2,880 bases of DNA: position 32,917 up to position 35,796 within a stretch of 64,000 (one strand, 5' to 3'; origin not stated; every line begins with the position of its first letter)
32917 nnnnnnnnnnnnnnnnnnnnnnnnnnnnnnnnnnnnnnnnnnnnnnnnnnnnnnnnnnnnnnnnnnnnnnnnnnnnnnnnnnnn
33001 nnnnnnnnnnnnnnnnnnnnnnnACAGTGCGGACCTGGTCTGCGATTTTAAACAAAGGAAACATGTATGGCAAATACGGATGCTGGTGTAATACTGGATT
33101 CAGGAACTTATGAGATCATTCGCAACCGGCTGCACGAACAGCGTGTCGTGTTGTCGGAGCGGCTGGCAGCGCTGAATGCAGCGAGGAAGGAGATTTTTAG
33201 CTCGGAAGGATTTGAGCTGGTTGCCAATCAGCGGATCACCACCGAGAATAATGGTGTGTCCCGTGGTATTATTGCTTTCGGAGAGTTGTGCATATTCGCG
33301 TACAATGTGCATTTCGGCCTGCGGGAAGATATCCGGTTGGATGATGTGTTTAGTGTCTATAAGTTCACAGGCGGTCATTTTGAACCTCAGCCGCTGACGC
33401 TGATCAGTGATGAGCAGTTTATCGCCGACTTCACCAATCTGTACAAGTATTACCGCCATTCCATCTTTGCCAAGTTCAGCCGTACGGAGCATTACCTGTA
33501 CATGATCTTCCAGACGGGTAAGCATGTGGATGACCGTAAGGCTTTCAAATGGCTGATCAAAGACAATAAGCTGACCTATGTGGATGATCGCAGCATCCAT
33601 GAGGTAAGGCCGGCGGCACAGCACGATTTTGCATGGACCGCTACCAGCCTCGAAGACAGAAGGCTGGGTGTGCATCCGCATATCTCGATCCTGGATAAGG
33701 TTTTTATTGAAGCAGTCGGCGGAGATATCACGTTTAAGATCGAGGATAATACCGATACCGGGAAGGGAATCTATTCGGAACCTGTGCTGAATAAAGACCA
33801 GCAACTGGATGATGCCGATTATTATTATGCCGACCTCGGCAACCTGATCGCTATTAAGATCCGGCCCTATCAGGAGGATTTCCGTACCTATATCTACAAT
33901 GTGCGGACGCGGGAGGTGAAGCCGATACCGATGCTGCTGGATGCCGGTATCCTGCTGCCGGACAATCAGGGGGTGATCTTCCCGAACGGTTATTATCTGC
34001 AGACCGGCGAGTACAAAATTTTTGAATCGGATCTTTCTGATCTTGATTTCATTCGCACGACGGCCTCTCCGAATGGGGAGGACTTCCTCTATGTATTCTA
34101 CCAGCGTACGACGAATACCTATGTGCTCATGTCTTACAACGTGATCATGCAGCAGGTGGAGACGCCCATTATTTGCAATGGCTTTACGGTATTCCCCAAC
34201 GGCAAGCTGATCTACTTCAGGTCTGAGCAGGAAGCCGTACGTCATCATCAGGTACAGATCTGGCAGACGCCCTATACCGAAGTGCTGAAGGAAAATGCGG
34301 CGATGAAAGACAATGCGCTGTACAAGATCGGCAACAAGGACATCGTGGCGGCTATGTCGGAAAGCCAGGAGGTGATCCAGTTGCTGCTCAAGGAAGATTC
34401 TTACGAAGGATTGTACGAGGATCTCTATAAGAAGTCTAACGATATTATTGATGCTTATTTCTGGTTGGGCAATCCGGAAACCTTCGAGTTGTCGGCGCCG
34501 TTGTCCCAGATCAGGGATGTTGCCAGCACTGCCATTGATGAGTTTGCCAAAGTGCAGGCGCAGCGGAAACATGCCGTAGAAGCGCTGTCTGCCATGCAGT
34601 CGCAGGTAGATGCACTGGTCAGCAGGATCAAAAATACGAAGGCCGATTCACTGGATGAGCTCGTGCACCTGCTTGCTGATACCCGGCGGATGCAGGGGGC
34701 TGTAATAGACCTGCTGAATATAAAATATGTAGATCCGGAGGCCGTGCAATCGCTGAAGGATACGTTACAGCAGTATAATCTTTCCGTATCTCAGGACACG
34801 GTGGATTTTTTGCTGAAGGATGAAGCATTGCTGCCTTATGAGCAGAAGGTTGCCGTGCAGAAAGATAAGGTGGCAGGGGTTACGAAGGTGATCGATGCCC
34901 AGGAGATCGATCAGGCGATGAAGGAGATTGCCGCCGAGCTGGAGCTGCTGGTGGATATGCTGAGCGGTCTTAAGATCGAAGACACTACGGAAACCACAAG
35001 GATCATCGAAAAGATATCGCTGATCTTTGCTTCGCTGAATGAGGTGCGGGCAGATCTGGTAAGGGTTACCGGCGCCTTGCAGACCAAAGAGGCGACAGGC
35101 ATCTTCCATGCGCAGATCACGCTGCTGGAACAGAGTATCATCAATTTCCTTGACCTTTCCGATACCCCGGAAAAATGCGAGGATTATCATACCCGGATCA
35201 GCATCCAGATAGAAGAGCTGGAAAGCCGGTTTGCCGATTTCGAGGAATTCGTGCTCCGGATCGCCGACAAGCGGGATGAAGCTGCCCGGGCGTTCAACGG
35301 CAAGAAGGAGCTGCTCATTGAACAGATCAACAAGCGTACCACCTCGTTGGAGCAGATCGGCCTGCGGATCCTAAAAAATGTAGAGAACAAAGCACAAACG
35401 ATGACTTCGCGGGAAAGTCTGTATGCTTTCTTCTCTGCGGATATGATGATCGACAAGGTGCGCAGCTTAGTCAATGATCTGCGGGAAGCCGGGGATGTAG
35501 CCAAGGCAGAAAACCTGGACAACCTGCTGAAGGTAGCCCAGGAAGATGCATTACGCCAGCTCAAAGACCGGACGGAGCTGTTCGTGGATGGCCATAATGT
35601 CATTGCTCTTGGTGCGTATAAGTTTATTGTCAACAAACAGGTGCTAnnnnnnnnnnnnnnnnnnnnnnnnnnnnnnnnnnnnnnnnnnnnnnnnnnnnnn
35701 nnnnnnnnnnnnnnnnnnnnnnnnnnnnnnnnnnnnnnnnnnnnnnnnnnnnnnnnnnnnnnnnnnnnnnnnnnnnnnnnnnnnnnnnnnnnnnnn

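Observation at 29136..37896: PspA - YqiJ/NfeD - flotillin operon extended by a 1609-aa AAA_5-type multi-domain protein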

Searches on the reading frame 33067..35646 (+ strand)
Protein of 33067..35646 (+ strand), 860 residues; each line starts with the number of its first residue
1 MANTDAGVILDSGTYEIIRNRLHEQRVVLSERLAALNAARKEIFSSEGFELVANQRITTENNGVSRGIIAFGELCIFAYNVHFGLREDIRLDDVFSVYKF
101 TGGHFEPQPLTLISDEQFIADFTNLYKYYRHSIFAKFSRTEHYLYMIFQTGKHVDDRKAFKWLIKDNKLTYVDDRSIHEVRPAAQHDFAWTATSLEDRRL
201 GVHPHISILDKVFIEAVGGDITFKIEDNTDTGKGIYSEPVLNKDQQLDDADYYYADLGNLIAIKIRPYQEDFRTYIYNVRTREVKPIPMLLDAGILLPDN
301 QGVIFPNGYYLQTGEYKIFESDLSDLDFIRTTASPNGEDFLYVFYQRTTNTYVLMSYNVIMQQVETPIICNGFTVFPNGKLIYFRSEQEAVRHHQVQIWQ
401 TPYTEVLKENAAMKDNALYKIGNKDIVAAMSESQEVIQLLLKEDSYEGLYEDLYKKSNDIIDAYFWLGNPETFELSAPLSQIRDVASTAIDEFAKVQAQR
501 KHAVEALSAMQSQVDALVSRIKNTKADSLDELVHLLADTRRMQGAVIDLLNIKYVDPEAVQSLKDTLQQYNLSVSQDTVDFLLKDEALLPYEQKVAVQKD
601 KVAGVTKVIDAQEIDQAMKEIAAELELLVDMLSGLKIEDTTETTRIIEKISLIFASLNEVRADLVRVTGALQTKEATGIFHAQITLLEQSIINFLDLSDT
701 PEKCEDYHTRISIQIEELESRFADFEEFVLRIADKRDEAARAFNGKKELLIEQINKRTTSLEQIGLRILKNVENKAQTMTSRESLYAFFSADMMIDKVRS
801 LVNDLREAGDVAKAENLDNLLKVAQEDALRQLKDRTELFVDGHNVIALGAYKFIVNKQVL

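Call 61: predict_structure(alignment_id=A3)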
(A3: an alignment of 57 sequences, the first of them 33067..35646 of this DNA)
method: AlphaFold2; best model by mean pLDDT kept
length: 860 residues; sequences in the alignment: 57
mean_pLDDT: 87.3   pTM: 0.62
mean pLDDT of the five models: 87.3, 86.5, 83.9, 83.7, 83.1
residues with pLDDT >= 90: 412; 70-90: 407; 50-70: 27; < 50: 14
segments of 3 or more residues with pLDDT < 50: 1-12
pLDDT, mean of each block of 10 residues (from residue 1): 35 71 94 94 86 91 92 92 81 93 90 93 91 92 94 91 91 92 94 91 90 86 85 85 87 95 95 95 93 93 94 90 89 92 93 94 90 93 88 93 89 87 92 92 79 93 92 93 90 75 89 92 83 88 91 87 92 87 83 89 83 87 86 71 84 88 84 80 88 89 90 89 83 90 91 88 90 86 87 90 89 89 88 70 60 59
secondary structure, 60 per line:
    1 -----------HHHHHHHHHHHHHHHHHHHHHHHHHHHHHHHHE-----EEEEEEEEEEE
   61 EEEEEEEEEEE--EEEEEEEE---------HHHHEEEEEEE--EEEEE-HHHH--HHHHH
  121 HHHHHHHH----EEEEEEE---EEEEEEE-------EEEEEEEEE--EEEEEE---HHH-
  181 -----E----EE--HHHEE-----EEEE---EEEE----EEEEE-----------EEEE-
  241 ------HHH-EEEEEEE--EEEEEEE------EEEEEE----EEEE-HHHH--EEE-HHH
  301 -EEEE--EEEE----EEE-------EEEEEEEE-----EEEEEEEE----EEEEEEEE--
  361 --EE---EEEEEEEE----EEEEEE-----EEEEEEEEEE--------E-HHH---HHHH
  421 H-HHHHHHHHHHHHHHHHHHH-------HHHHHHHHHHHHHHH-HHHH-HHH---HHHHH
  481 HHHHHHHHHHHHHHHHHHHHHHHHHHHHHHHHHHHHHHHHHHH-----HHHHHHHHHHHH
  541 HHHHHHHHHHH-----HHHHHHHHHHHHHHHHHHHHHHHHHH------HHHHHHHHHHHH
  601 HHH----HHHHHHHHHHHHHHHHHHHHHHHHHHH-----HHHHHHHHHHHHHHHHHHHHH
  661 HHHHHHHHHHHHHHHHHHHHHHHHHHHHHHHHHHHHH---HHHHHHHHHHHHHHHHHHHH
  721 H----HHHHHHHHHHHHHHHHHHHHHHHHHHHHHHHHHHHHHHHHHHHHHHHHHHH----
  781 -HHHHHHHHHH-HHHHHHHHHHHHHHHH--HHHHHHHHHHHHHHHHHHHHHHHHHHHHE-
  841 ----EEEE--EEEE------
elements in order (helices of 4 or more, strands of 3 or more residues): H12-43 E50-71 E74-81 H91-94 E95-101 E104-108 H110-113 H116-128 E133-139 E143-149 E157-165 E168-173 E205-208 E212-215 E220-224 E236-239 E251-257 E260-266 E273-278 E283-286 H288-291 E294-296 E302-305 E308-311 E316-318 E326-333 E339-346 E351-358 E368-375 E380-385 E391-400 H417-421 H423-441 H449-463 H465-468 H476-523 H529-551 H557-582 H589-603 H608-634 H640-697 H701-721 H726-776 H782-791 H793-808 H811-838 E845-848 E851-854

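Call 65: fold_search(model_id=the predicted structure, library=pdb)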
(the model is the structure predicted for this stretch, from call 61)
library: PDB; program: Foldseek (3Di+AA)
matches with E <= 10: 463; with E <= 0.001: 32
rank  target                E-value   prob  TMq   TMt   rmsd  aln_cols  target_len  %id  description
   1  8hme_E                1.6e-06  0.84  0.08  0.07  38.6      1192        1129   11  head module state 1 of Tetrahymena IFT-A (released 2023-06-14)
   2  9n73_LI               1.2e-05  0.92  0.10  0.13  32.8       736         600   11  SSU processome maturation and disassembly, State G (released 2025-10-29)
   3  12dl_HA               2.0e-05  1.00  0.16  0.32  16.4       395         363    8  Native structure of the cytoplasmic lattice (CPL) asymmetric unit from mouse MII eggs (released 2026-04-08)
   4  9d5n_CH               2.1e-05  0.84  0.07  0.09  24.7       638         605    7  48-nm doublet microtubule from Trichomonas vaginalis strain G3 (released 2025-05-14)
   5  8hmc_B                2.6e-05  0.75  0.09  0.07  35.8      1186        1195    9  base module state 1 of Tetrahymena IFT-A (released 2023-06-14)
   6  7k58_C                4.0e-05  0.93  0.11  0.04  50.2      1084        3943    9  Structure of outer-arm dyneins bound to microtubule with microtubule binding state 1(MTBS-1) (released 2021-09-29)
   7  8j07_i9               4.0e-05  0.57  0.07  0.05  59.2      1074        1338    9  96nm repeat of human respiratory doublet microtubule and associated axonemal complexes (released 2023-07-26)
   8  3ium                  7.1e-05  1.00  0.13  0.15  24.2       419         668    8  apPEP_WTX opened state (released 2010-05-05)
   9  8f5p_B                7.8e-05  0.69  0.09  0.07  33.8      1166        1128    9  Structure of Leishmania tarentolae IFT-A (state 2) (released 2022-12-21)
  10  7zb0_D                1.0e-04  0.99  0.14  0.15  24.3       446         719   11  macrocyclase OphP with 15mer (released 2022-07-06)
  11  7zb0_B                1.5e-04  0.98  0.13  0.14  24.6       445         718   10  macrocyclase OphP with 15mer (released 2022-07-06)
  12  5tik_B                1.6e-04  1.00  0.14  0.29  17.9       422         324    7  Structural basis for inhibition of erythrocyte invasion by antibodies to Plasmodium falciparum protein CyRPA (released 2017-03-01)
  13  9e2g_2C               1.7e-04  0.99  0.10  0.13  26.3       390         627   10  Cryo-EM structure of 48 nm repeat of microtubule doublet from T. brucei flagellum (released 2025-03-12)
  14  8bpn_A                2.4e-04  1.00  0.15  0.24  15.8       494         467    8  The structure of thiocyanate dehydrogenase mutant form with Phe 436 replaced by Gln from Thioalkalivibrio paradoxus (released 2023-01-18)
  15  8q9t_C                2.5e-04  1.00  0.15  0.27  16.2       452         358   10  CryoEM structure of a S. Cerevisiae Ski238 complex bound to RNA (released 2023-11-29)
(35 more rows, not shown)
